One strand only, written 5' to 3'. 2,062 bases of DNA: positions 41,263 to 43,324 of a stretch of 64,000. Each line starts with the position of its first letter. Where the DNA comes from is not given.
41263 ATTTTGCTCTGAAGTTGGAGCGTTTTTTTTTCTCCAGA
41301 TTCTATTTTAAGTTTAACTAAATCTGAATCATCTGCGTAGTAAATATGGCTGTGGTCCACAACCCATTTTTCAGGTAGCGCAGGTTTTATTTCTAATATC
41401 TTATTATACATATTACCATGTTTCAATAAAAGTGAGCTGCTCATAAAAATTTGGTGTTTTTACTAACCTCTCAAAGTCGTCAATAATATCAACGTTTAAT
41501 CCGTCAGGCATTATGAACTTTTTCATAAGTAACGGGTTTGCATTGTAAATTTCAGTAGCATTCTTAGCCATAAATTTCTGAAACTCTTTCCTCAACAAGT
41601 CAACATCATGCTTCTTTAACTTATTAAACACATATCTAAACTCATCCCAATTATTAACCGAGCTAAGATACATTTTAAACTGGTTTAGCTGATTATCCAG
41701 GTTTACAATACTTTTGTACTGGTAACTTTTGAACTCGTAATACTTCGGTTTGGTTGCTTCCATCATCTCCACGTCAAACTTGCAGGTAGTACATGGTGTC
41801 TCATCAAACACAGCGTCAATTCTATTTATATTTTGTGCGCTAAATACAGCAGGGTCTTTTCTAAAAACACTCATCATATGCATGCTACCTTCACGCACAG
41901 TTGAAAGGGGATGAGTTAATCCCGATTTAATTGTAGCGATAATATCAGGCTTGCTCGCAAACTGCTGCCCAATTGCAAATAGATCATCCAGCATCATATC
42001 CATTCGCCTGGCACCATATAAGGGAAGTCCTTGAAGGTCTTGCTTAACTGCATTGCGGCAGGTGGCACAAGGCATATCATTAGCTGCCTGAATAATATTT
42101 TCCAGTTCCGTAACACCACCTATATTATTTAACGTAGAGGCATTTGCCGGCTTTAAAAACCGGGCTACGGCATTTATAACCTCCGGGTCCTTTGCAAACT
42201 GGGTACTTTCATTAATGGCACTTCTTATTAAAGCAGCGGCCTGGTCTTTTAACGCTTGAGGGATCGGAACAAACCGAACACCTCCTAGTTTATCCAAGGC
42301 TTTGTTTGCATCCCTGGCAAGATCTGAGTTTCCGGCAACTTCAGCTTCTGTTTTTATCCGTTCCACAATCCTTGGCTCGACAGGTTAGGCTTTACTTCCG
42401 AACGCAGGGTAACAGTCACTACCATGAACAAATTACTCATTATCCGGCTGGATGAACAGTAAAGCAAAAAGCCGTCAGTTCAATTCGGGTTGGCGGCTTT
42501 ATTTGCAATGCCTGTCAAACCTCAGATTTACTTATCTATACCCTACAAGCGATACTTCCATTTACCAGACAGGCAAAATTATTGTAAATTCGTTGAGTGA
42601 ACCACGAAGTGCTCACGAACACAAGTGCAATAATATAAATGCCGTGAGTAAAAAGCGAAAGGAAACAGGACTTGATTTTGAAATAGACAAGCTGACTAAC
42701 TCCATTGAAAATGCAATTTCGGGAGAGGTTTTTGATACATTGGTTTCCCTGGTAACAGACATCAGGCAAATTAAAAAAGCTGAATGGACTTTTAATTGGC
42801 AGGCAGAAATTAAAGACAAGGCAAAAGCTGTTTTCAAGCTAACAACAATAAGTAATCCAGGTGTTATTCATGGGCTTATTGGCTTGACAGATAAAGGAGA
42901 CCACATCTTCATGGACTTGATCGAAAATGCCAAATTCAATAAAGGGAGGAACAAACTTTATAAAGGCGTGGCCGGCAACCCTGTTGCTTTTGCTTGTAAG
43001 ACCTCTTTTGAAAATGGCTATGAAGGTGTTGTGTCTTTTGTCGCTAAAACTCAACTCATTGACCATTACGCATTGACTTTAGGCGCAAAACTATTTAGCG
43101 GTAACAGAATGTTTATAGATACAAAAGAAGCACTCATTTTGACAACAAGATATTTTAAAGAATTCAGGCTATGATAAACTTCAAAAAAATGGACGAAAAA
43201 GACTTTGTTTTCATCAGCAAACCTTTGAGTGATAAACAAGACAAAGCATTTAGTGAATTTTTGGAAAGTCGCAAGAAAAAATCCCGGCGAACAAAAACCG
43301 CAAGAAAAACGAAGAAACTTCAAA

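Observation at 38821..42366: Orphan toxin/immunity array: putative REase-fold nuclease with large beta-propeller immunity proteins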

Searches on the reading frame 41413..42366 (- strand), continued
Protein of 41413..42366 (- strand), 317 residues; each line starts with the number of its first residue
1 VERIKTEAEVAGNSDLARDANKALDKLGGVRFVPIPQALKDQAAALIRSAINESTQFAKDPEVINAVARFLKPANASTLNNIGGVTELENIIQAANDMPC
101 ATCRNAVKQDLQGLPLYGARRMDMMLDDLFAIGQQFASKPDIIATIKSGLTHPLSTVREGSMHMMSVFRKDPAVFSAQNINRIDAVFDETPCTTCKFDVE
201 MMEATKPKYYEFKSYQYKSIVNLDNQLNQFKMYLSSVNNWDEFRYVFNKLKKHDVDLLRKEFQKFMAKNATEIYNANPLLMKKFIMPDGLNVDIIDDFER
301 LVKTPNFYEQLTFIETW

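Call 103: search_protein_families(library=pfam, alignment_id=A1, max_evalue=0.05)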
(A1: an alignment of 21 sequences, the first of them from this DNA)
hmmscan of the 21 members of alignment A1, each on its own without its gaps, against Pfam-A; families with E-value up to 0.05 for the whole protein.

A. member 1, seq(317 aa): 0 families

B. families by the number of members that match (of 21 scanned): 7 families
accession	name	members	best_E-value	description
PF22222.1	Cpf1_PI-like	1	0.0033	CRISPR-associated endonuclease Cpf1 PI domain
PF20669.3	Exo70_N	1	0.0047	Exocyst complex component Exo70 N-terminal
PF00685.33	Sulfotransfer_1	1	0.0078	Sulfotransferase domain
PF07426.16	Dynactin_p22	1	0.011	Dynactin subunit p22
PF12917.13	YfbR-like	1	0.021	5'-deoxynucleotidase YfbR-like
PF02671.26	PAH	1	0.03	Paired amphipathic helix repeat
PF13102.12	Phage_int_SAM_5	1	0.036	Phage integrase SAM-like domain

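Call 104: search_protein_families(library=ncbifam, alignment_id=A1, max_evalue=0.05)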
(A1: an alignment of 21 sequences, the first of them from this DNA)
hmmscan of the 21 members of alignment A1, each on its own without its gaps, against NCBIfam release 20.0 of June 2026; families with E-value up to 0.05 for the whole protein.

A. member 1, seq(317 aa): 0 families

B. families by the number of members that match (of 21 scanned): 9 families
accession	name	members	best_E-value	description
TIGR01990.1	bPGM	2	0.0048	beta-phosphoglucomutase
NF010742.0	PRK14144.1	2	0.013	nucleotide exchange factor GrpE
NF052504.1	sll1863_fam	1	0.0088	sll1863 family stress response protein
TIGR02009.1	PGMB-YQAB-SF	1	0.021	beta-phosphoglucomutase family hydrolase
NF010749.0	PRK14151.1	1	0.022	nucleotide exchange factor GrpE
TIGR01827.1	gatC_rel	1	0.031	putative Asp-tRNA(Asn)/Glu-tRNA(Gln) amidotransferase, subunit C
TIGR04527.1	mycoplas_twoTM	1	0.044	MG_279/MG_280 family protein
NF038080.1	PG_bind_siph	1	0.044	peptidoglycan-binding protein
TIGR00020.2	prfB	1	0.045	peptide chain release factor 2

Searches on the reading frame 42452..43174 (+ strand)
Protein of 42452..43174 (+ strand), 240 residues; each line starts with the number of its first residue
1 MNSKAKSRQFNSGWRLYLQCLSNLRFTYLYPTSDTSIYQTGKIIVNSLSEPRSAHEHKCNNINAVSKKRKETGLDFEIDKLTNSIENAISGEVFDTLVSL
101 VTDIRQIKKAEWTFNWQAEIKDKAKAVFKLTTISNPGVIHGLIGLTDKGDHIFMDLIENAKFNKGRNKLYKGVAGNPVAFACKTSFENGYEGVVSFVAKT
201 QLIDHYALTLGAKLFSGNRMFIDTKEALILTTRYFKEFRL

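Call 3: search_protein_families(library=pfam, proteins=[window:42452-43174:+], max_evalue=1)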
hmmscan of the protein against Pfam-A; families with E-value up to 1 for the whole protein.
window:42452-43174:+ (240 aa): 0 families

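Call 19: search_protein_families(library=ncbifam, proteins=[window:42452-43174:+], max_evalue=0.1)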
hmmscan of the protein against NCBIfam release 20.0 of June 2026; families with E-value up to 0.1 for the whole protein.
window:42452-43174:+ (240 aa): 0 families

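Call 76: search_protein_families(library=padloc, proteins=[window:42452-43174:+], max_evalue=0.01)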
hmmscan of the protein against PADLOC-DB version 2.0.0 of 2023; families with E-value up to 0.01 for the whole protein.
window:42452-43174:+ (240 aa): 0 families

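Call 77: search_protein_families(library=phrogs, proteins=[window:42452-43174:+], max_evalue=0.01)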
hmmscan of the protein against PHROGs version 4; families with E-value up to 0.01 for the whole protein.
window:42452-43174:+ (240 aa): 0 families

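Call 87: search_solved_structures(query=window:42452-43174:+, max_evalue=1)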
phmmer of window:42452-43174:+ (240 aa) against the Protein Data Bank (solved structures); distinct sequences matched with E-value up to 1: 1.
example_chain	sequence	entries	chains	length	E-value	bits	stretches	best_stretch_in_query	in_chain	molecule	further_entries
6xj1_A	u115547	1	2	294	0.17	14.5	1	36-116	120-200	Cell division control protein 15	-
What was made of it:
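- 42452..43332 (+): Other cargo between the repeats: a 240-aa ORF (42452-43174) and an overlapping 53-aa basic ORF (43171-43332), transcribed divergently from the array. Function unknown. No hit in Pfam, NCBIfam, PADLOC, PHROGs or PDB sequences (calls 3, 19, 76, 77, 87).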
